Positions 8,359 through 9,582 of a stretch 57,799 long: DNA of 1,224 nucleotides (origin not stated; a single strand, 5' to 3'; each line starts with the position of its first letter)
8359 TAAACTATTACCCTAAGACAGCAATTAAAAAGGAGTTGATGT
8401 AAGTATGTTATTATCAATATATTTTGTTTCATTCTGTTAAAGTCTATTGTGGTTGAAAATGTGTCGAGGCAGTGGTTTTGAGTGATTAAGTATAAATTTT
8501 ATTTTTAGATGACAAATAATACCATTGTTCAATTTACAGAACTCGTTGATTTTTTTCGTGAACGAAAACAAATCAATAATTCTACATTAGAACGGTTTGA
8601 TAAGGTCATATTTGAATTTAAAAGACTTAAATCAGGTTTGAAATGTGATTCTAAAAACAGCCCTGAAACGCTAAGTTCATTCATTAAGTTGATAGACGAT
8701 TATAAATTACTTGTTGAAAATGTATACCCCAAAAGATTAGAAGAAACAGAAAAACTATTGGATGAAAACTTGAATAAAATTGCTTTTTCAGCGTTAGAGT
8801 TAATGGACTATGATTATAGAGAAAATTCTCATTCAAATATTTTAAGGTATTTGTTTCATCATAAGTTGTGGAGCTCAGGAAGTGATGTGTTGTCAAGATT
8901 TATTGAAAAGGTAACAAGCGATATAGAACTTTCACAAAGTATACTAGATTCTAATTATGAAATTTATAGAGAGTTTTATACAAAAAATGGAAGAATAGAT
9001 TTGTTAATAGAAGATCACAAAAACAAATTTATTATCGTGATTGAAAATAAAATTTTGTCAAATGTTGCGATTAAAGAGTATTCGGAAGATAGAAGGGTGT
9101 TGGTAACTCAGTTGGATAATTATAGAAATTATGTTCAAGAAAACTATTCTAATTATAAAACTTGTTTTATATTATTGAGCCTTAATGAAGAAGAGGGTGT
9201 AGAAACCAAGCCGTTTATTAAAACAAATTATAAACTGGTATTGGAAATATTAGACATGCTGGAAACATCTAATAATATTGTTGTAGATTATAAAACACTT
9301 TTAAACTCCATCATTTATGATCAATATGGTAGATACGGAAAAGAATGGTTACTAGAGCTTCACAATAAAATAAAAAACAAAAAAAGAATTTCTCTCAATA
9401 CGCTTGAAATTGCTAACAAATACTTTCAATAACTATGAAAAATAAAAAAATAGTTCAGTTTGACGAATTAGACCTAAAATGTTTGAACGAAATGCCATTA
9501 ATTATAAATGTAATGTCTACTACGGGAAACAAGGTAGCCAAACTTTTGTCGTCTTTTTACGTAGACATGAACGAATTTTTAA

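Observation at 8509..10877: Candidate novel three-gene system: PDDEXK_4-type nuclease plus two unassignable proteins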

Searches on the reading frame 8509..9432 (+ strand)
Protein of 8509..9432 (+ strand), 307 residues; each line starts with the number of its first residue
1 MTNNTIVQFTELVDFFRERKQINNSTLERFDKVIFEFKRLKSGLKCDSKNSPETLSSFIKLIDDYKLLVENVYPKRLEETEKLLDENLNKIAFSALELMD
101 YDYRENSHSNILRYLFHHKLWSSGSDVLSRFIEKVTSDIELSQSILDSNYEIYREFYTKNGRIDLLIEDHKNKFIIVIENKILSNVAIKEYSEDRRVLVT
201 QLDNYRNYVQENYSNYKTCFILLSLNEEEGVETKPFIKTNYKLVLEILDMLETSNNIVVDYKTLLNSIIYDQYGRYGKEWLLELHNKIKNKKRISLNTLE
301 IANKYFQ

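Call 3: search_protein_families(library=pfam, proteins=[window:8509-9432:+], max_evalue=1)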
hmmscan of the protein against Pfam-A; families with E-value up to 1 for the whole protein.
window:8509-9432:+ (307 aa): 3 families
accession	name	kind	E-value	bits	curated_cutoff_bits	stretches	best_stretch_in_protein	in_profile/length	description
PF14281.12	PDDEXK_4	-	3.7e-13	50.3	22.3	1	96-267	4-176/183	PD-(D/E)XK nuclease superfamily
PF08011.17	PDDEXK_9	-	3e-05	24.4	25.5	1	146-230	16-100/105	PD-(D/E)XK nuclease superfamily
PF01939.22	NucS_C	-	0.0087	16.5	24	1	151-181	22-51/124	Endonuclease NucS C-terminal domain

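Call 4: search_protein_families(library=padloc, proteins=[window:8509-9432:+], max_evalue=1)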
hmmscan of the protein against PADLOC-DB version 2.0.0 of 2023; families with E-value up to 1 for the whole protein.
window:8509-9432:+ (307 aa): 4 families
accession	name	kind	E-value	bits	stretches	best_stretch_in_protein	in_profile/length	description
PDLC04972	PDC-S26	-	7.9e-19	66.2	1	87-265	27-198/397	-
PDLC04977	PDC-S26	-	1.6e-16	58.4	1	93-266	30-199/400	-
PDLC04975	PDC-S26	-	1.3e-11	42.4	1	89-248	18-162/351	-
PDLC04971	PDC-S26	-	7e-06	23.1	1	93-250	34-193/415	-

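Call 5: search_protein_families(library=ncbifam, proteins=[window:8509-9432:+], max_evalue=1)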
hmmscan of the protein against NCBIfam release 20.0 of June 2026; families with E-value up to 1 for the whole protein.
window:8509-9432:+ (307 aa): 1 family
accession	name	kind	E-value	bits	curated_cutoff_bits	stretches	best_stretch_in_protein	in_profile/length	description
NF003270.0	PRK04247.1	equivalog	0.11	11.5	216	1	152-181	151-179/250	endonuclease NucS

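Call 20: find_homologous_proteins(query=window:8509-9432:+)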
Query window:8509-9432:+ (307 aa): 26 proteins with E <= 0.001 among 2025 candidates.
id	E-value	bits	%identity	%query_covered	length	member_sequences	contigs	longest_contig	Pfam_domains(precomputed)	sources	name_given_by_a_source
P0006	6.2e-192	654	100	100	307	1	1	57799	PF14281.13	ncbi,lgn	ncbi:MAG: PD-(D/E)XK nuclease family protein [Bacteroidia bacterium]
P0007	3.6e-84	301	52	97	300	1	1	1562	PF14281.13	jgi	jgi:hypothetical protein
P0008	3.7e-83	297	51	98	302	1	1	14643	PF14281.13,PF08011.18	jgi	jgi:Holliday junction resolvase-like predicted endonuclease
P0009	4.0e-83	297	57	91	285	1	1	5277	PF14281.13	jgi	jgi:hypothetical protein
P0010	1.2e-82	296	50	100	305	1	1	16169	PF14281.13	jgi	-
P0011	3.8e-82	294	50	100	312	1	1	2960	PF14281.13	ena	-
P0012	4.6e-75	271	51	93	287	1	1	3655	PF14281.13,PF08011.18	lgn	-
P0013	6.8e-54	201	47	75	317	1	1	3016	PF14281.13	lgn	-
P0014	2.8e-50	189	51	63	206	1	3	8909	PF14281.13,PF08011.18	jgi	jgi:hypothetical protein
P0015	1.7e-42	164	38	91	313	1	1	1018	PF14281.13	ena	-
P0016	7.8e-41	158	37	98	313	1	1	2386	PF14281.13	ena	-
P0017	2.4e-40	157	52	53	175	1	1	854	PF14281.13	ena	-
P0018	1.5e-39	154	38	92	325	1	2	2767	PF14281.13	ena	-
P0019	3.2e-39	153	36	98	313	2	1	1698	PF14281.13,PF08011.18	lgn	-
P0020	9.6e-38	148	35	98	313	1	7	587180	PF14281.13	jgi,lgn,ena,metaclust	metaclust:\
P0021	2.6e-37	147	35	96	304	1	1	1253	PF14281.13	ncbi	-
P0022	4.1e-37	146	37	81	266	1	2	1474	PF14281.13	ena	-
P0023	1.6e-36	144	40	76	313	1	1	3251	PF14281.13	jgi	jgi:hypothetical protein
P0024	4.5e-36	143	40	83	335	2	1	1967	PF14281.13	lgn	-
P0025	4.7e-34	136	35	90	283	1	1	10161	PF14281.13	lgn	-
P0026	7.7e-33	132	35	81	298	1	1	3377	PF14281.13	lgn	-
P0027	1.5e-29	121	40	61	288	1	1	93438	PF14281.13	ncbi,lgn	-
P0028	3.7e-27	114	36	89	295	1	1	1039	PF14281.13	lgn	-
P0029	3.5e-23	100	35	80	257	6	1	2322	PF14281.13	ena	-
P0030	9.8e-23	99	43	46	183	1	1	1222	PF14281.13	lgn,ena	-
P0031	2.5e-21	94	40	66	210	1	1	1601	PF14281.13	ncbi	-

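Call 21: search_protein_families(library=phrogs, proteins=[window:8509-9432:+], max_evalue=0.1)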
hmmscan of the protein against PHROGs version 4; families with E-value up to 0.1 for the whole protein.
window:8509-9432:+ (307 aa): 2 families
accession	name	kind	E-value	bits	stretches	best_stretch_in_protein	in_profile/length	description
phrog_1729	-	unknown function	0.047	14.7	0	57-92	48-83/142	-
phrog_13662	-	unknown function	0.099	13.9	0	7-42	50-85/87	-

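Call 22: find_encoding_contigs(protein=P0008, flank=8000, max_places=2)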
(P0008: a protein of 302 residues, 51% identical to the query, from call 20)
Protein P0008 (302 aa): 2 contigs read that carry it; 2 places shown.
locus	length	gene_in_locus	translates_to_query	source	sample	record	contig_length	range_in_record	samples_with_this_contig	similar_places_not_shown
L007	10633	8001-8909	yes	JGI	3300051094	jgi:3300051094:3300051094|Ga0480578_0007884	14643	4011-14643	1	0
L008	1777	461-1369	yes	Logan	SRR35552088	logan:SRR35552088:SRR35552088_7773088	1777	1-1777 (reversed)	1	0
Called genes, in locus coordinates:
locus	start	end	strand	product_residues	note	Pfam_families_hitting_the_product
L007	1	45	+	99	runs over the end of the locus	-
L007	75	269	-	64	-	-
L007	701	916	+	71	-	-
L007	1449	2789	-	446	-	PF00929:RNase_T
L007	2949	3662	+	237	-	-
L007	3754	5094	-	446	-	-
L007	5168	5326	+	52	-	-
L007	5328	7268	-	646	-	PF01642:MM_CoA_mutase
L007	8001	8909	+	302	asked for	PF14281:PDDEXK_4, PF08011:PDDEXK_9 (weak)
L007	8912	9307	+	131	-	-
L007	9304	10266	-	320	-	PF13276:HTH_21, PF00665:rve, PF13610:DDE_Tnp_IS240 (weak), PF13683:rve_3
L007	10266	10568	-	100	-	PF01527:HTH_Tnp_1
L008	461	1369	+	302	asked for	PF14281:PDDEXK_4, PF08011:PDDEXK_9 (weak)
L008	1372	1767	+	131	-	-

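Call 23: find_encoding_contigs(protein=P0010, flank=8000, max_places=2)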
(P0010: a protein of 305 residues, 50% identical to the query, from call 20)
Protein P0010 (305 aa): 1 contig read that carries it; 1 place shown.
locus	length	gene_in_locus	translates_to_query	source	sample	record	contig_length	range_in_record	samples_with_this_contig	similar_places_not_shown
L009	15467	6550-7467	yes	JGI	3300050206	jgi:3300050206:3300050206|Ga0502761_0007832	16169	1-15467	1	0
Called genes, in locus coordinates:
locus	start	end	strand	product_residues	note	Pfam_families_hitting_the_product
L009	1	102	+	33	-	?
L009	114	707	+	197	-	-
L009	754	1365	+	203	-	-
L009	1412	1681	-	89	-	-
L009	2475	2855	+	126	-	PF08000:bPH_1, PF14470:bPH_3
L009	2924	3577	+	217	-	-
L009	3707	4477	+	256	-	-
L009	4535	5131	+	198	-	-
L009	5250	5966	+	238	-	PF14237:GYF_2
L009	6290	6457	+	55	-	-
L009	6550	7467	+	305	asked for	PF14281:PDDEXK_4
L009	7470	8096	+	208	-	-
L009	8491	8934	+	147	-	PF12844:HTH_19 (weak), PF13560:HTH_31 (weak), PF01381:HTH_3, PF13443:HTH_26 (weak)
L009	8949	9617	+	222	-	-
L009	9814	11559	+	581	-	PF03235:GmrSD_N, PF07510:GmrSD_C (weak)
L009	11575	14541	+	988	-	PF02384:N6_Mtase, PF20473:MmeI_Mtase, PF07669:Eco57I, PF12950:TaqI_C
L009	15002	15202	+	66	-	-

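Call 24: find_encoding_contigs(protein=P0009, flank=8000, max_places=2)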
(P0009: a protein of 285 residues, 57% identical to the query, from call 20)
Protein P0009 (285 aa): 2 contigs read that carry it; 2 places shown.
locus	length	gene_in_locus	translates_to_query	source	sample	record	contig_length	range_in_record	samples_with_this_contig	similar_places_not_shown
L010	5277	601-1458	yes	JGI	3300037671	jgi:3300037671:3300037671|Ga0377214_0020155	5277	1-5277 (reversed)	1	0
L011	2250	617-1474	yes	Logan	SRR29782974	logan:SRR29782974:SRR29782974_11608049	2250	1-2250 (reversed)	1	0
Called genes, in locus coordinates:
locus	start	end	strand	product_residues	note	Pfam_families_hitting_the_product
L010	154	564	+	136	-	-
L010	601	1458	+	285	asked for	PF14281:PDDEXK_4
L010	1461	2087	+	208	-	-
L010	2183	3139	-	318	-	PF02219:MTHFR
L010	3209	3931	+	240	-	-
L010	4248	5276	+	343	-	?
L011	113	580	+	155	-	-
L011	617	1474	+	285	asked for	PF14281:PDDEXK_4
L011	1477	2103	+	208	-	-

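Call 25: find_encoding_contigs(protein=P0020, flank=8000, max_places=2)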
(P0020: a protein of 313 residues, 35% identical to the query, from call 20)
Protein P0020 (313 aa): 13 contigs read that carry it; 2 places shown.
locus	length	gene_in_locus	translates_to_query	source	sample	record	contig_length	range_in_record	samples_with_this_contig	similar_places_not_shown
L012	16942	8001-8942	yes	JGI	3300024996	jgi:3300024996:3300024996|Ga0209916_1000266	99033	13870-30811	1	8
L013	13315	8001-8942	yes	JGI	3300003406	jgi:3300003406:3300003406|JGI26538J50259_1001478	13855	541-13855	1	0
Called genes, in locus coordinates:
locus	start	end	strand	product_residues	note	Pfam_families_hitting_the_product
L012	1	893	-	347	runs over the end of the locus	PF02706:Wzz (weak)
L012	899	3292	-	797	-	PF02563:Poly_export, PF22461:SLBB_2 (weak), PF10531:SLBB, PF22461:SLBB_2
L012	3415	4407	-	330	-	PF00483:NTP_transferase, PF12804:NTP_transf_3 (weak)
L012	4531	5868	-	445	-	PF02812:ELFV_dehydrog_N, PF00208:ELFV_dehydrog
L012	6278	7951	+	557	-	PF00364:Biotin_lipoyl, PF09891:DUF2118 (faint), PF25917:BSH_RND (faint), PF25973:BSH_CzcB (faint), PF25997:BSH_YhbJ (weak), PF00364:Biotin_lipoyl, PF02817:E3_binding, PF00198:2-oxoacid_dh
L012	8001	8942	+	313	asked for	PF14281:PDDEXK_4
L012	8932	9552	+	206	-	-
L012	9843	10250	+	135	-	PF04134:DCC1-like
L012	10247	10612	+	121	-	PF13380:CoA_binding_2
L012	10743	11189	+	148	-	-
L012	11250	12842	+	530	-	PF18962:Por_Secre_tail (weak)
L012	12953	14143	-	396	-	PF00079:Serpin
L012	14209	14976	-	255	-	PF01884:PcrB, PF00977:His_biosynth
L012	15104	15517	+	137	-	PF00472:RF-1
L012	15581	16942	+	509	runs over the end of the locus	PF01943:Polysacc_synt (weak)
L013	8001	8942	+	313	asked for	PF14281:PDDEXK_4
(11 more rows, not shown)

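Call 68: search_dna_similar(query=window:8509-9432:+, collection=plasmids, mode=protein, max_evalue=0.001)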
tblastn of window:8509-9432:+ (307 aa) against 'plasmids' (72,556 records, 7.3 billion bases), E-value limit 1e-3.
No match.

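Call 69: find_encoding_contigs(protein=P0027, flank=8000, max_places=1)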
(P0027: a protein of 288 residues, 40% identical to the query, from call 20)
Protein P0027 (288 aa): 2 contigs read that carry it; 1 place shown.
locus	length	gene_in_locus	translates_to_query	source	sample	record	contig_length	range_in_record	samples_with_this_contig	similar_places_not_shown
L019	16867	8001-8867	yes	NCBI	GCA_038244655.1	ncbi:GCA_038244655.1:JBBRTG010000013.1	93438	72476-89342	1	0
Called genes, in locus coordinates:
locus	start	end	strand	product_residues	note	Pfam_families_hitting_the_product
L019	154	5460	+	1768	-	PF00082:Peptidase_S8, PF21471:Reelin_subrepeat-B (faint), PF20773:InhA-like_MAM (weak), PF18962:Por_Secre_tail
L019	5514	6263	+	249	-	PF00970:FAD_binding_6, PF00175:NAD_binding_1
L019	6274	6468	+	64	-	-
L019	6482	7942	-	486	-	PF28494:GlyRS_ins_1, PF00587:tRNA-synt_2b, PF03129:HGTP_anticodon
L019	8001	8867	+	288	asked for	PF14281:PDDEXK_4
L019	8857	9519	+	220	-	-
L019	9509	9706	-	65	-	-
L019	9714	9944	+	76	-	PF04255:DUF433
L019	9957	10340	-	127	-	PF03819:MazG, PF12643:MazG-like (weak)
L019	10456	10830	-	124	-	PF13366:PDDEXK_3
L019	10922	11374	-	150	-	PF02580:Tyr_Deacylase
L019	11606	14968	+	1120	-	PF08471:Ribonuc_red_2_N, PF02867:Ribonuc_red_lgC, PF12637:TSCPD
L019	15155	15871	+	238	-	PF00691:OmpA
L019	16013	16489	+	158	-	PF14317:YcxB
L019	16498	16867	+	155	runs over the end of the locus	PF05685:Uma2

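Call 70: find_encoding_contigs(protein=P0025, flank=8000, max_places=1)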
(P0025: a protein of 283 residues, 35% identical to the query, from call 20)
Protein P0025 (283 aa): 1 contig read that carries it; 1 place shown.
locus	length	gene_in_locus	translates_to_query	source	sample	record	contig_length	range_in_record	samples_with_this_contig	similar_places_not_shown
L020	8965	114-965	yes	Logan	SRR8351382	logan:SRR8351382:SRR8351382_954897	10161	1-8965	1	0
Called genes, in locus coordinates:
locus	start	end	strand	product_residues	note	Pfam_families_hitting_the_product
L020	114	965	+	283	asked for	PF14281:PDDEXK_4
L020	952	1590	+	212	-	-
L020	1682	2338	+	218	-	-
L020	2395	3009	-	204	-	-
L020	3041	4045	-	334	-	PF00078:RVT_1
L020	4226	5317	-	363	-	PF20307:divDNAB (faint), PF03796:DnaB_C, PF13481:AAA_25, PF06745:ATPase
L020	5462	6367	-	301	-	PF13280:WYL, PF25583:WCX (weak)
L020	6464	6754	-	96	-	-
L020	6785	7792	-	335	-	PF03796:DnaB_C, PF06745:ATPase, PF13481:AAA_25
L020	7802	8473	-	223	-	-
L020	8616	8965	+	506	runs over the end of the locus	PF11074:DUF2779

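Call 71: find_encoding_contigs(protein=P0012, flank=8000, max_places=1)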
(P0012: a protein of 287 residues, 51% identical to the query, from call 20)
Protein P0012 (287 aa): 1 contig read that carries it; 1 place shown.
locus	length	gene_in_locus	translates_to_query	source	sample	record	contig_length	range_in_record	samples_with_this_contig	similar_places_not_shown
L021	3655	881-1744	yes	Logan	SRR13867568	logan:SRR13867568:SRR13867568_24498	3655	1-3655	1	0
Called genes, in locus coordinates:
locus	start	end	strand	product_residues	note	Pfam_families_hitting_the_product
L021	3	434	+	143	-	?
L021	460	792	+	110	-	-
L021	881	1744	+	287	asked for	PF14281:PDDEXK_4, PF08011:PDDEXK_9 (weak)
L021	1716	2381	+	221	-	-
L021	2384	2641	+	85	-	-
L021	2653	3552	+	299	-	PF13280:WYL, PF25583:WCX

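Call 73: search_protein_families(library=padloc, proteins=[L009:8949-9617:+, L009:9814-11559:+, L009:11575-14541:+, L020:1682-2338:+, L020:2395-3009:-, L020:3041-4045:-, L020:4226-5317:-, L021:2653-3552:+], max_evalue=0.001)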
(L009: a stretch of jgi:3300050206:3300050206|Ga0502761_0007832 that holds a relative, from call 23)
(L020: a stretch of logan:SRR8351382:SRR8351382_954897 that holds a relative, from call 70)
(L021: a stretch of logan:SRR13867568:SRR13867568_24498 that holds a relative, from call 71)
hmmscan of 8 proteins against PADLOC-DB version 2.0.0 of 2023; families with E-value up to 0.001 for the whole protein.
L009:8949-9617:+ (222 aa): 0 families

L009:9814-11559:+ (581 aa): 29 families (the best 25 are shown)
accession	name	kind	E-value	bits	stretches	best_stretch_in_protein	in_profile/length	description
PDLC02693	Orf5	-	8.1e-38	128.7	1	19-418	6-381/543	Orf5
PDLC04154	HEC-06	-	9.8e-36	121.5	1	3-257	6-264/569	-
PDLC04157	HEC-06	-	2.1e-35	120.4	1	2-261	2-255/558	-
PDLC04155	HEC-06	-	5.4e-35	118.9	1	4-259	5-257/562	-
PDLC02695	Orf5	-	1.9e-34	117.1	2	6-254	5-271/601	Orf5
PDLC02686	Orf5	-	6.1e-31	105.5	1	11-370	10-363/566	Orf5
PDLC02687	Orf5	-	1.7e-29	101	1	9-257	6-258/543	Orf5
PDLC02700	Orf5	-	1.9e-26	91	1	21-256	11-240/555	Orf5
PDLC02701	Orf5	-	7.7e-26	88.7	2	14-260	13-273/596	Orf5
PDLC02691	Orf5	-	6.9e-23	79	1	5-527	4-546/579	Orf5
PDLC02690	Orf5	-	1e-22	78.7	1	22-262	10-237/531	Orf5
PDLC02692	Orf5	-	1e-22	78.6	1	16-261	2-238/558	Orf5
PDLC02786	SspE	-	1.2e-19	68.2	1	10-189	12-192/766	SspE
PDLC02789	SspE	-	3e-18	63.7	2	8-113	6-122/749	SspE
PDLC02792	SspE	-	4.2e-18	63.1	1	8-116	10-130/771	SspE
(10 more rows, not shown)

L009:11575-14541:+ (988 aa): 45 families (the best 25 are shown)
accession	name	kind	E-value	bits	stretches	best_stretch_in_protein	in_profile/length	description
PDLC03609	REase_MTase_IIG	-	8e-227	753.6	2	1-731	1-744/1066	Type IIG restriction enzyme-methyltransferase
PDLC03629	REase_MTase_IIG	-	8.3e-56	187.5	2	319-670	325-698/1182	Type IIG restriction enzyme-methyltransferase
PDLC03604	REase_MTase_IIG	-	8.9e-49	164.3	2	440-678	387-668/1011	Type IIG restriction enzyme-methyltransferase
PDLC03612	REase_MTase_IIG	-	1.9e-39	133.6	4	546-677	785-931/1247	Type IIG restriction enzyme-methyltransferase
PDLC02643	DrmMI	-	9.1e-36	121.1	2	362-538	542-717/1347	DrmMI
PDLC03596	REase_MTase_IIG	-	5.6e-33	112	2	550-669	697-827/1148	Type IIG restriction enzyme-methyltransferase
PDLC03348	MTase_II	-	2.7e-30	103.5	1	444-903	249-698/727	Type II methyltransferase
PDLC02521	PglX|PglXI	-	7.1e-27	91.8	2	314-526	187-382/1174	PglX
PDLC03601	REase_MTase_IIG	-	3e-25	86.2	2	558-664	668-783/1110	Type IIG restriction enzyme-methyltransferase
PDLC03356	MTase_II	-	4e-24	83.4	1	554-850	193-493/545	Type II methyltransferase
PDLC03598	REase_MTase_IIG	-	1.1e-23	81.2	1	41-575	21-492/912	Type IIG restriction enzyme-methyltransferase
PDLC02638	DrmMI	-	2.9e-23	80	2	492-538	670-716/935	DrmMI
PDLC02527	PglX|PglXI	-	4.1e-23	79.1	2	378-528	238-401/1332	PglX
PDLC03335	MTase_II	-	1.3e-21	74.9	1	444-709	105-351/607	Type II methyltransferase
PDLC03627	REase_MTase_IIG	-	1.3e-21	74.1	1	229-525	232-490/1136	Type IIG restriction enzyme-methyltransferase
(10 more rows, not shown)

L020:1682-2338:+ (218 aa): 0 families

L020:2395-3009:- (204 aa): 0 families

L020:3041-4045:- (334 aa): 55 families (the best 25 are shown)
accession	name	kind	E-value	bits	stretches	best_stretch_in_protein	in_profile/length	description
PDLC02960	RT-Protease_XI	-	1.9e-95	318.7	1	21-332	5-315/506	single gene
PDLC02959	RT-Protease_XI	-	4.5e-95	317.5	1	20-332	6-318/510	single gene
PDLC02961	RT-TIR_XII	-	1e-88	296.4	1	15-333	7-328/475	single gene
PDLC02962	RT-TIR_XII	-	1.1e-88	296.2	1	11-333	3-329/478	single gene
PDLC02968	RT-Toprim_I-C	-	9.6e-88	293.3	1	27-333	3-308/529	single gene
PDLC02965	RT-Toprim_I-C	-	1.3e-87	292.9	1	27-333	3-308/529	single gene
PDLC02956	RT_XIII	-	8.6e-74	247.2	2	165-332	269-423/469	-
PDLC02967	RT-Toprim_I-C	-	1e-71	240.4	1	21-317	5-296/549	single gene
PDLC02943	RT_III-A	-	2e-68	228.7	1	19-324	19-308/322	-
PDLC02946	RT_III-A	-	2.5e-68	228.6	1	19-332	31-327/330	-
PDLC02964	RT-Toprim_I-C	-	1.4e-67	226.7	1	21-291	5-283/554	single gene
PDLC02942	RT_III-A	-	1.6e-67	226.1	1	30-324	50-327/341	-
PDLC02966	RT-Toprim_I-C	-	2.4e-67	225.8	1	22-321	15-321/568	single gene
PDLC02963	RT-Toprim_I-C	-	4.4e-67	224.9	1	24-321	12-316/552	single gene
PDLC02941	RT_II-A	-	1.8e-64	215.8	1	18-323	9-287/309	-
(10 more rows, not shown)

L020:4226-5317:- (363 aa): 2 families
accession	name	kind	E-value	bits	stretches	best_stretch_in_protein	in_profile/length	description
PDLC04140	mad8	-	1.2e-08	32.8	1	71-167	11-110/314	mads_8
PDLC02350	AbiO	-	0.00069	16.5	0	81-122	191-227/468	AbiO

L021:2653-3552:+ (299 aa): 6 families
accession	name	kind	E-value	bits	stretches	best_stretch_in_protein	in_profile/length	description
PDLC01652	WYL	-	3.9e-33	113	1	117-295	17-162/162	"CAS-I,CAS-II,CAS-III,CAS-IV,CAS-V,CAS-VI; associated_signaling"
PDLC01457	WYL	-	1.9e-22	78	1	9-283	5-229/229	"CAS-I,CAS-II,CAS-III,CAS-IV,CAS-V,CAS-VI; associated_signaling"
PDLC01766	Cas3c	-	5e-10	36.2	1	104-294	121-312/1009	-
PDLC02317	AbiEii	-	6.9e-05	20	1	124-200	316-387/396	AbiEii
PDLC01484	WYL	-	0.00015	19.1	0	262-299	400-437/437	"CAS-I,CAS-II,CAS-III,CAS-IV,CAS-V,CAS-VI; associated_signaling"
PDLC01510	WYL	-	0.00015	19.1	0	262-299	400-437/437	"CAS-I,CAS-II,CAS-III,CAS-IV,CAS-V,CAS-VI; associated_signaling"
